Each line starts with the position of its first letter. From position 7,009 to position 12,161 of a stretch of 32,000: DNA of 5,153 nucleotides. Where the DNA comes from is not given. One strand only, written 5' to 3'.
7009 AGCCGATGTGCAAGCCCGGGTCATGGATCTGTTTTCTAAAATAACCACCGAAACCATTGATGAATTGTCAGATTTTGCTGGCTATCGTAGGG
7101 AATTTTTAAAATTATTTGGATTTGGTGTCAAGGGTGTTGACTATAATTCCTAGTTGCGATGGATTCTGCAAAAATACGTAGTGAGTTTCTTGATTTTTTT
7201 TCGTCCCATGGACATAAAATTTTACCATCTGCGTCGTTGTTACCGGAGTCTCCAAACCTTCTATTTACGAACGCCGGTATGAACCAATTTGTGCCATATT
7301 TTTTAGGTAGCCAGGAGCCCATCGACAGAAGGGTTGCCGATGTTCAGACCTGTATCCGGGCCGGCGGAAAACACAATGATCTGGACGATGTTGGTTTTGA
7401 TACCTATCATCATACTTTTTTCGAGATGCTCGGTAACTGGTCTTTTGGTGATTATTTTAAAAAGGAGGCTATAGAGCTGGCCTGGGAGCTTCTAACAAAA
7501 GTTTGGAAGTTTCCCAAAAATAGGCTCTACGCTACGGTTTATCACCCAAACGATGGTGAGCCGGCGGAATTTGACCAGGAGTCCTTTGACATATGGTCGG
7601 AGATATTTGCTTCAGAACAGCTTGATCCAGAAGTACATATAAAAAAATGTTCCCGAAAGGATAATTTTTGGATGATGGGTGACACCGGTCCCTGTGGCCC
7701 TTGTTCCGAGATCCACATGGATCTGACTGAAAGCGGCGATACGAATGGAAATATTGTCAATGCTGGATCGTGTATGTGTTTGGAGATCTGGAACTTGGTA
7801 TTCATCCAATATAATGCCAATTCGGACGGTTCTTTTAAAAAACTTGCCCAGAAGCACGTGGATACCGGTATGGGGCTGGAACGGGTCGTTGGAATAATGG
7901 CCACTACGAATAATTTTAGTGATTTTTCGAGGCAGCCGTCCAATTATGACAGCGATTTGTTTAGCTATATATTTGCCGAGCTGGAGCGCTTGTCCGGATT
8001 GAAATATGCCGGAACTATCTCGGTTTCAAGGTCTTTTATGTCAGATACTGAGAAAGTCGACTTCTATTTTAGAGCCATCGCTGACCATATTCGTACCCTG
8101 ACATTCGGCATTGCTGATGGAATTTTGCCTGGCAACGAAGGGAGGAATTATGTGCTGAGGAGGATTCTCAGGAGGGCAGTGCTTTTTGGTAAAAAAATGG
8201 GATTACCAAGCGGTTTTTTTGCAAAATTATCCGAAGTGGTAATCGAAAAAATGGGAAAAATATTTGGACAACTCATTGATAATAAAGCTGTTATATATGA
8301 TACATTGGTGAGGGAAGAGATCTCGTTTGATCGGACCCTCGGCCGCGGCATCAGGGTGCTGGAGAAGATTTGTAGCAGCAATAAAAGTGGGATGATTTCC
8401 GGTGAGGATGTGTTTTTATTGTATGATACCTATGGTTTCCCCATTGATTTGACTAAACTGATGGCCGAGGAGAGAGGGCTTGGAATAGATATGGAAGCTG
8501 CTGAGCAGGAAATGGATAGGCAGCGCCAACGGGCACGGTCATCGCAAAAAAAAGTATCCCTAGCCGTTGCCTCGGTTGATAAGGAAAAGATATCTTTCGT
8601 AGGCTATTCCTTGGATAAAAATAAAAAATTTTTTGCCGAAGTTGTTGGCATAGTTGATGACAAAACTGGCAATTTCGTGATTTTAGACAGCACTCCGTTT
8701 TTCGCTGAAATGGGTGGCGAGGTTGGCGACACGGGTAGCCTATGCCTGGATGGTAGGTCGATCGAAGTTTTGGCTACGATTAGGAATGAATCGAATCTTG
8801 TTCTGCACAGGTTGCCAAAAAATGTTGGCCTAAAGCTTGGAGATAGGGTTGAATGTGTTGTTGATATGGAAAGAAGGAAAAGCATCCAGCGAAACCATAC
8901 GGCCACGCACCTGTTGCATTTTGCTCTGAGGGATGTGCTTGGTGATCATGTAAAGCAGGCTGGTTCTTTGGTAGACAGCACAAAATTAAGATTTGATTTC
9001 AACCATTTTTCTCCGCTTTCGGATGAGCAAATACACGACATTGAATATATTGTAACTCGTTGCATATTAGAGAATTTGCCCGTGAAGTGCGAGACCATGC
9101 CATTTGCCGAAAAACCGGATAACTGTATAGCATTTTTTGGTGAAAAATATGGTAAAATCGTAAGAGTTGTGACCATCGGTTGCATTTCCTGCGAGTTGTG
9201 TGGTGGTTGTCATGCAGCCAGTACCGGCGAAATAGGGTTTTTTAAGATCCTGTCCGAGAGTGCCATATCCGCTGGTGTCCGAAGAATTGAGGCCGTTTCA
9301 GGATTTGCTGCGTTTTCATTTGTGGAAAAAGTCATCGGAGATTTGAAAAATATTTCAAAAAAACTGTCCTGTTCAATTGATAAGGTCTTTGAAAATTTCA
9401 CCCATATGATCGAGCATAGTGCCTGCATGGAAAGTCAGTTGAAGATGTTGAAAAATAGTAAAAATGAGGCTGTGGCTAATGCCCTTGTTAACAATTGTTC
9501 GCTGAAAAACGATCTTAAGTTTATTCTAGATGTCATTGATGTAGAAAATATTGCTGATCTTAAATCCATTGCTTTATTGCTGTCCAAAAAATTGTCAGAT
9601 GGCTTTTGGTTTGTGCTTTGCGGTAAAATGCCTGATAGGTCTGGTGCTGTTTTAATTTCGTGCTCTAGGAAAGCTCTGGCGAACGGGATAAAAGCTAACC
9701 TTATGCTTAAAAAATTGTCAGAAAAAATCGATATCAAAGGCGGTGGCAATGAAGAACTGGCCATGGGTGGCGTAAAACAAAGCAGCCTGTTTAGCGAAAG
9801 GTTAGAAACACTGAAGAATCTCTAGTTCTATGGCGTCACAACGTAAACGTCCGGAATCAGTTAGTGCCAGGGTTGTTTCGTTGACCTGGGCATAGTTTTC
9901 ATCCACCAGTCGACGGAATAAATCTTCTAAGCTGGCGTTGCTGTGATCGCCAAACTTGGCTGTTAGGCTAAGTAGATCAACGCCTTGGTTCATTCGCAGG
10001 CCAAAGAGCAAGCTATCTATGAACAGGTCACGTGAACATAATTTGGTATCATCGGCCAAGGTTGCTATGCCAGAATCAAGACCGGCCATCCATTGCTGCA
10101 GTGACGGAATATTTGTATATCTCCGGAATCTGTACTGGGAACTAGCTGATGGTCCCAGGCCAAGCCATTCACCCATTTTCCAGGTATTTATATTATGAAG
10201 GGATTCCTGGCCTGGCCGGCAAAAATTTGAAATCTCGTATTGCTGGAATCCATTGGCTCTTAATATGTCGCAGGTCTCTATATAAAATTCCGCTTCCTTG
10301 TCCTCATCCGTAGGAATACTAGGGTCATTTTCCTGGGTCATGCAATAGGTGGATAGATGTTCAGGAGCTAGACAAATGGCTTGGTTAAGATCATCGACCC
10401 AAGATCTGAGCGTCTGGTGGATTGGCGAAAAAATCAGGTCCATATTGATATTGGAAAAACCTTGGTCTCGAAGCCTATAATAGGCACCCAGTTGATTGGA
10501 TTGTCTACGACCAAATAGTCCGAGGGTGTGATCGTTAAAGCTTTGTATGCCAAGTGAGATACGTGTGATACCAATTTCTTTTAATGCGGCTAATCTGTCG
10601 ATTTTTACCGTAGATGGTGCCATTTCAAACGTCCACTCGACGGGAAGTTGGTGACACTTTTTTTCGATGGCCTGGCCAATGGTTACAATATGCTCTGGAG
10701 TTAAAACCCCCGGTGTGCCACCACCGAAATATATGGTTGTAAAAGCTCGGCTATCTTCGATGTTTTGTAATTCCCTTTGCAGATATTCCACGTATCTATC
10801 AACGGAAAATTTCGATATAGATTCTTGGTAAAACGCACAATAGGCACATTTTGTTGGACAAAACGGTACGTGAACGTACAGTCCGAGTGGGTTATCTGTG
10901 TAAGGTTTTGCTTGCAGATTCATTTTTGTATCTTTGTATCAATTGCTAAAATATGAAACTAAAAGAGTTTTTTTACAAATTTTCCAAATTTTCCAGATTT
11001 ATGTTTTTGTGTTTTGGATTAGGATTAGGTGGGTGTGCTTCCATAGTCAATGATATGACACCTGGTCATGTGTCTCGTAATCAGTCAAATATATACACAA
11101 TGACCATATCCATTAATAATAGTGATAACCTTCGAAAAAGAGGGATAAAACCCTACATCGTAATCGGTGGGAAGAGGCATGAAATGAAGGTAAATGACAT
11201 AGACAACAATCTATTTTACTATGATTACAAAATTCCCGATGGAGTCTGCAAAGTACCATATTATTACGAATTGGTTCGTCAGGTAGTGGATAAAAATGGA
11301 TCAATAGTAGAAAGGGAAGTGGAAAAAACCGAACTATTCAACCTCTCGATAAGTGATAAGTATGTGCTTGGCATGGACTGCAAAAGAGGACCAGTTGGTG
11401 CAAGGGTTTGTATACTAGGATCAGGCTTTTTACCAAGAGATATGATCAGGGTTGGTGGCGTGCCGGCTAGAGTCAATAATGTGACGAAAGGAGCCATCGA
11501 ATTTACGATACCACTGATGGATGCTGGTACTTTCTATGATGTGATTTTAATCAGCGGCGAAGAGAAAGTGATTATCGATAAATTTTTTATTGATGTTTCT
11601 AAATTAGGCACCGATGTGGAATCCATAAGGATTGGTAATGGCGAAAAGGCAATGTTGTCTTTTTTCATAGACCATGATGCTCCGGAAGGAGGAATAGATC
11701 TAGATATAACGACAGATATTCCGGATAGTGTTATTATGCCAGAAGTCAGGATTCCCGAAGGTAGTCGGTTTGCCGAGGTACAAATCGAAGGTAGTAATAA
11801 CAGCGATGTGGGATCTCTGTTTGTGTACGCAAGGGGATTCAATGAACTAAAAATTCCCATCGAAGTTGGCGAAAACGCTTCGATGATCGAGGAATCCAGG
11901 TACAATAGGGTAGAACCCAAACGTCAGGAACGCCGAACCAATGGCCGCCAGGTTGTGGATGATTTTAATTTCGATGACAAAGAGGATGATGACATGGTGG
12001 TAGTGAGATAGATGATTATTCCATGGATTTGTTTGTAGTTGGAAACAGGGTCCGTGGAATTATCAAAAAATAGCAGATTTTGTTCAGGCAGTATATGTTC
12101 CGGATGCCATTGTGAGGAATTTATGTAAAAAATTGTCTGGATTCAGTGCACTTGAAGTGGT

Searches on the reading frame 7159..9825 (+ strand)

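Call 15: search_protein_families(library=pfam, proteins=[window:7159-9825:+], max_evalue=0.001)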
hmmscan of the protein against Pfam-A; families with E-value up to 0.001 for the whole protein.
window:7159-9825:+ (888 aa): 3 families
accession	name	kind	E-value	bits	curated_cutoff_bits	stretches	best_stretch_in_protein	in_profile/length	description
PF01411.24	tRNA-synt_2c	-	1.7e-175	585.1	30.3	1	5-572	1-552/552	tRNA synthetases class II (A)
PF07973.19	tRNA_SAD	-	4.7e-16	58.9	24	1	668-711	1-44/44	Threonyl and Alanyl tRNA synthetase second additional domain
PF02272.25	DHHA1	-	0.00081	20.3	25.9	0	798-886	15-97/102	DHHA1 domain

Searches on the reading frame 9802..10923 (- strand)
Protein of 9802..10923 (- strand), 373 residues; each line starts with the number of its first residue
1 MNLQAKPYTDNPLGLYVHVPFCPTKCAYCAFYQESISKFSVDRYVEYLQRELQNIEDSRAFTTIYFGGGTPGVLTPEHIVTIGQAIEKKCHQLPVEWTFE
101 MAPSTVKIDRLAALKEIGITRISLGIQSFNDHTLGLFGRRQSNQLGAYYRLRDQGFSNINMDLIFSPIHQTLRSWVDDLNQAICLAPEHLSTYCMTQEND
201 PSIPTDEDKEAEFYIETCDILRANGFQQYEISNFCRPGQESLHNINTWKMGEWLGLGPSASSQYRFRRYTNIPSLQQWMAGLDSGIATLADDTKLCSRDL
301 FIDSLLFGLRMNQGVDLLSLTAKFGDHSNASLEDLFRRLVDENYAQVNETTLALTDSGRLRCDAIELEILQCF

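Call 15: search_protein_families(library=pfam, proteins=[window:9802-10923:-], max_evalue=0.001)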
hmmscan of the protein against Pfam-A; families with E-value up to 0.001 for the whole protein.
window:9802-10923:- (373 aa): 2 families
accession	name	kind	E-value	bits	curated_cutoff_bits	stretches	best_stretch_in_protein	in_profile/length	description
PF04055.27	Radical_SAM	-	3e-17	63.7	29.5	1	16-177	1-161/166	Radical SAM superfamily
PF06969.22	HemN_C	-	5.6e-07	30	24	1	305-360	11-66/67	HemN C-terminal domain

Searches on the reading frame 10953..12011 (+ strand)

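Call 15: search_protein_families(library=pfam, proteins=[window:10953-12011:+], max_evalue=0.001)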
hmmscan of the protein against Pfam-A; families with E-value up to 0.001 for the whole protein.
window:10953-12011:+ (352 aa): 1 family
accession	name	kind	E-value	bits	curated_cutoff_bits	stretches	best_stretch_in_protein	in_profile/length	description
PF01833.30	TIG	-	0.00057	20.3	20.9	0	144-201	9-71/84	IPT/TIG domain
